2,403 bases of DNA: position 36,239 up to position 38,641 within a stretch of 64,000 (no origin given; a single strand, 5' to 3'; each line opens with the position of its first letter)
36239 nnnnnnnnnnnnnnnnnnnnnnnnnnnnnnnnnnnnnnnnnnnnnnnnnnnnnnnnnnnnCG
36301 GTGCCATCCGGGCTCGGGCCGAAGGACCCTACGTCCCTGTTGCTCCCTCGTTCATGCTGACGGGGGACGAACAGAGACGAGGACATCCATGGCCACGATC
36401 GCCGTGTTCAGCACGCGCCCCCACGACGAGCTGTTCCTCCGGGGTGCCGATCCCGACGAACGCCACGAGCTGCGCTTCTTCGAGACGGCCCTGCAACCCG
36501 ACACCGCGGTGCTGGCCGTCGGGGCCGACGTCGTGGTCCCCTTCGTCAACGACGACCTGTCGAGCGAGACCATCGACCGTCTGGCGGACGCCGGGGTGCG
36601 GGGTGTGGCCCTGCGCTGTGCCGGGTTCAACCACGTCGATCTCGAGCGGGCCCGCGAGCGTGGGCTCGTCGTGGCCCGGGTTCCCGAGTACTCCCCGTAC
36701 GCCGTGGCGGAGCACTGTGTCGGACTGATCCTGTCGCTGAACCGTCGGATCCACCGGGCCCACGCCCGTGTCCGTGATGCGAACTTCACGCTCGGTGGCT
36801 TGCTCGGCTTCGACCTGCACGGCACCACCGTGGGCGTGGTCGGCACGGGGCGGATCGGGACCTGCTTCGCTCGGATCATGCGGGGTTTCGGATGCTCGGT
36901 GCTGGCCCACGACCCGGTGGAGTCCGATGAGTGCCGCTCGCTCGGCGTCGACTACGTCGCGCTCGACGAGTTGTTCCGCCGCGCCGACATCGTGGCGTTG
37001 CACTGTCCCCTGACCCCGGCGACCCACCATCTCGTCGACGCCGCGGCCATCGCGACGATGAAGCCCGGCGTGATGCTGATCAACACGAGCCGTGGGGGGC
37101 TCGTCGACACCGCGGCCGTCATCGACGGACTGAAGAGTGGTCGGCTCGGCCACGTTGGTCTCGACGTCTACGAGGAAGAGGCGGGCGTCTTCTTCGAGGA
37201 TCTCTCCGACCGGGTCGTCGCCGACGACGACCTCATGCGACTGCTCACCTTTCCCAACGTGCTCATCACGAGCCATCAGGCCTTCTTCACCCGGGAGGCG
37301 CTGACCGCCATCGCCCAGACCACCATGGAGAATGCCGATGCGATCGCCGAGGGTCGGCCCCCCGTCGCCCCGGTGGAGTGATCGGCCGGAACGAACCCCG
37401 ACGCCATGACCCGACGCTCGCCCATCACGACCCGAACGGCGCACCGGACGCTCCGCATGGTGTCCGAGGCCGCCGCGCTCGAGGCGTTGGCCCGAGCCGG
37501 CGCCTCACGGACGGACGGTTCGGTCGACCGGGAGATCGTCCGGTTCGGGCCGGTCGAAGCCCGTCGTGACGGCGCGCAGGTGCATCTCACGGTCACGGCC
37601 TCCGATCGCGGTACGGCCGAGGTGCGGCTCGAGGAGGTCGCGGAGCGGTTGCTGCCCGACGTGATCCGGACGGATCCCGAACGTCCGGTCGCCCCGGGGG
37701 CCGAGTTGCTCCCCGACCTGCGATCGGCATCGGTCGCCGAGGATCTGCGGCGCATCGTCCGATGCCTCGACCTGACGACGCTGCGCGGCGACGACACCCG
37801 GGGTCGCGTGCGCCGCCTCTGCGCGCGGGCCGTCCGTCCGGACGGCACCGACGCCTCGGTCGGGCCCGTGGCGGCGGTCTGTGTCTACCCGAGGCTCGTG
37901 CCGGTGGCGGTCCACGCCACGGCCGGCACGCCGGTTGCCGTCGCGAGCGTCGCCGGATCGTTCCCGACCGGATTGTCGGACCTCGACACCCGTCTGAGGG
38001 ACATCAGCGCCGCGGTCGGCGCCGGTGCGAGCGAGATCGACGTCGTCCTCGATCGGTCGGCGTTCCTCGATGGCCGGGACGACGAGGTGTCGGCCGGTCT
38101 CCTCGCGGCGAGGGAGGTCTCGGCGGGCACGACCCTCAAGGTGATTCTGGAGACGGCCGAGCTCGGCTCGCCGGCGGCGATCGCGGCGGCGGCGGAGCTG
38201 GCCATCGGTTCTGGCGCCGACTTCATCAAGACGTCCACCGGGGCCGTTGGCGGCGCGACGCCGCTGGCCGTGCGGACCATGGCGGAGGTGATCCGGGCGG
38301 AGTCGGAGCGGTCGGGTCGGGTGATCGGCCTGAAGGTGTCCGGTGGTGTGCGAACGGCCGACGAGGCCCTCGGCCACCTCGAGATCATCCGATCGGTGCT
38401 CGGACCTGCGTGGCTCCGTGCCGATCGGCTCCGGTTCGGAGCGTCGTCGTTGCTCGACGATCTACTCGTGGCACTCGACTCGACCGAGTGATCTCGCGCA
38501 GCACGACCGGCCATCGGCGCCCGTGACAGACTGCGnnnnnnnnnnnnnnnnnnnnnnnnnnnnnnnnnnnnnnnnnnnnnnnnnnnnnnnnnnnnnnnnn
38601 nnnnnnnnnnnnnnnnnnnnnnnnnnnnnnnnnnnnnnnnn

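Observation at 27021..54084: Chromosomally clustered hypoxia/dormancy-type gene set organised around a DosR/DevR orthologue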

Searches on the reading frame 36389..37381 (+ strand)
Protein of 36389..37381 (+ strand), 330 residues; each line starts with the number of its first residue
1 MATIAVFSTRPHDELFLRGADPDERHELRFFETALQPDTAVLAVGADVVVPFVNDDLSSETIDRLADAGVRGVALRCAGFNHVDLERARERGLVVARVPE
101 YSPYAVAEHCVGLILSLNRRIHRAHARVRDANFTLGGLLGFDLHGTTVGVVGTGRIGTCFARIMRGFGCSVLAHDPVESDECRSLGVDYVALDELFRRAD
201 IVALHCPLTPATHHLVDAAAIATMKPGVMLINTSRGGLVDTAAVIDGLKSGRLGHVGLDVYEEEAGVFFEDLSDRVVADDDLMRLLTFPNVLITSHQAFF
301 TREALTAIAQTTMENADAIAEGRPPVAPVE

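Call 7: search_protein_families(library=pfam, proteins=[window:36389-37381:+], max_evalue=0.01)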
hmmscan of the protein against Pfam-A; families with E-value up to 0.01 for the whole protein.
window:36389-37381:+ (330 aa): 4 families
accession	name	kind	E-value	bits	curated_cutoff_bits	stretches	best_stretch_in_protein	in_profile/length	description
PF02826.25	2-Hacid_dh_C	-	1.8e-55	187.5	25.1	1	111-298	1-178/178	D-isomer specific 2-hydroxyacid dehydrogenase, NAD binding domain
PF00389.36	2-Hacid_dh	-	2.6e-26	92.3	24.6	1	19-329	17-133/134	D-isomer specific 2-hydroxyacid dehydrogenase, catalytic domain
PF03446.21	NAD_binding_2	-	0.0028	18.1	21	1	147-257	1-116/161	NAD binding domain of 6-phosphogluconate dehydrogenase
PF07991.19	KARI_N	-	0.0051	16.8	20.6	0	143-209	2-71/165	Acetohydroxy acid isomeroreductase, NADPH-binding domain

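Call 73: search_protein_families(library=ncbifam, proteins=[window:36389-37381:+], max_evalue=0.00001)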
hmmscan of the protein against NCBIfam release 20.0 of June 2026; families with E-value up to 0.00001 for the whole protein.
window:36389-37381:+ (330 aa): 21 families
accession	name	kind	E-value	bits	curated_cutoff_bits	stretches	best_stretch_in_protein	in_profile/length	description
NF000492.1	vanH_gen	exception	4e-68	229.8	540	1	37-315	34-306/312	D-lactate dehydrogenase VanH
NF006374.0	PRK08605.1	subfamily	8e-59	199.3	356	1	1-313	1-315/332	D-lactate dehydrogenase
NF000128.1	vanH-Sc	exception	2.1e-58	198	650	1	5-312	22-323/337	D-lactate dehydrogenase VanH-Sc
NF000112.1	vanH-Amyco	exception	6.5e-56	190.1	625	1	63-312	89-332/348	VanH-AOV family D-lactate dehydrogenase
TIGR01327.1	PGDH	equivalog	2e-55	188.6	454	1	77-322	70-303/525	phosphoglycerate dehydrogenase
NF000371.1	vanH_Agroup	exception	7.5e-55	186.4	700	1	57-316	59-312/322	VanH-A/VanH-Pt family D-lactate dehydrogenase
NF000151.1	vanH-Ac1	exception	3.6e-54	184.4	750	1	41-315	74-343/351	D-lactate dehydrogenase VanH-Ac1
NF000004.1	vanH-D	exception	1.1e-51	175.9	550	1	31-316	34-313/323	D-lactate dehydrogenase VanH-D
NF009127.0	PRK12480.1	equivalog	4.8e-51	173.7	579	1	24-316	24-316/330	D-lactate dehydrogenase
NF005069.0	PRK06487.1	equivalog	1.5e-48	165.5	448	1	70-324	70-315/320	2-hydroxyacid dehydrogenase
NF009714.1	PRK13243.1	equivalog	1.7e-47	162.3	455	1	45-326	45-319/332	glyoxylate reductase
NF005387.0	PRK06932.1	equivalog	9.4e-44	149.6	492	1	22-318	21-308/314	2-hydroxyacid dehydrogenase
NF005750.0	PRK07574.1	equivalog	3.7e-36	125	329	1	51-261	98-311/386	NAD-dependent formate dehydrogenase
NF008759.0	PRK11790.1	equivalog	4.8e-36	124.3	404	1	71-312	78-309/410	phosphoglycerate dehydrogenase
NF006263.0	PRK08410.1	equivalog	1.2e-33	116.9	389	1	70-319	64-306/311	D-2-hydroxyacid dehydrogenase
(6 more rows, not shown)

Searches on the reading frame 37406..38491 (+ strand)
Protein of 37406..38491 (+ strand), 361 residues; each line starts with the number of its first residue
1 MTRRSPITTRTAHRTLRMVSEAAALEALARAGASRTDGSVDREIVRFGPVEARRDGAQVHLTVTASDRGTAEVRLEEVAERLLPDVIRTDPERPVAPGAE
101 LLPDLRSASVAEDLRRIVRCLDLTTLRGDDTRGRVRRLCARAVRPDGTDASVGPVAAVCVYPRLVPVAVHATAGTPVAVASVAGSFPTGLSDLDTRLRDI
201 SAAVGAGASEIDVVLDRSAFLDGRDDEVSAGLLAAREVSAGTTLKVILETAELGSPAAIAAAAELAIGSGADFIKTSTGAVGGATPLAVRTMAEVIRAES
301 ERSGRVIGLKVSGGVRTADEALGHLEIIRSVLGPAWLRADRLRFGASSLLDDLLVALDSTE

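Call 7: search_protein_families(library=pfam, proteins=[window:37406-38491:+], max_evalue=0.01)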
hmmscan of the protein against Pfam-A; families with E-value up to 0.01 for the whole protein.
window:37406-38491:+ (361 aa): 1 family
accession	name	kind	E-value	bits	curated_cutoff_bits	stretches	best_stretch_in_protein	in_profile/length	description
PF01791.15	DeoC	-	2.1e-14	54.2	23.8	1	121-321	6-211/229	DeoC/LacD family aldolase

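Call 35: search_protein_families(library=ncbifam, proteins=[window:37457-38491:+], max_evalue=0.001)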
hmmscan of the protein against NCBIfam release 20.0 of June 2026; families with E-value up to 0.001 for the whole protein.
window:37457-38491:+ (344 aa): 1 family
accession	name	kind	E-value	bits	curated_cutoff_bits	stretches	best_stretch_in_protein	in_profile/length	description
TIGR00126.1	deoC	equivalog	6.5e-47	159.7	117.3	1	101-319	3-205/211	deoxyribose-phosphate aldolase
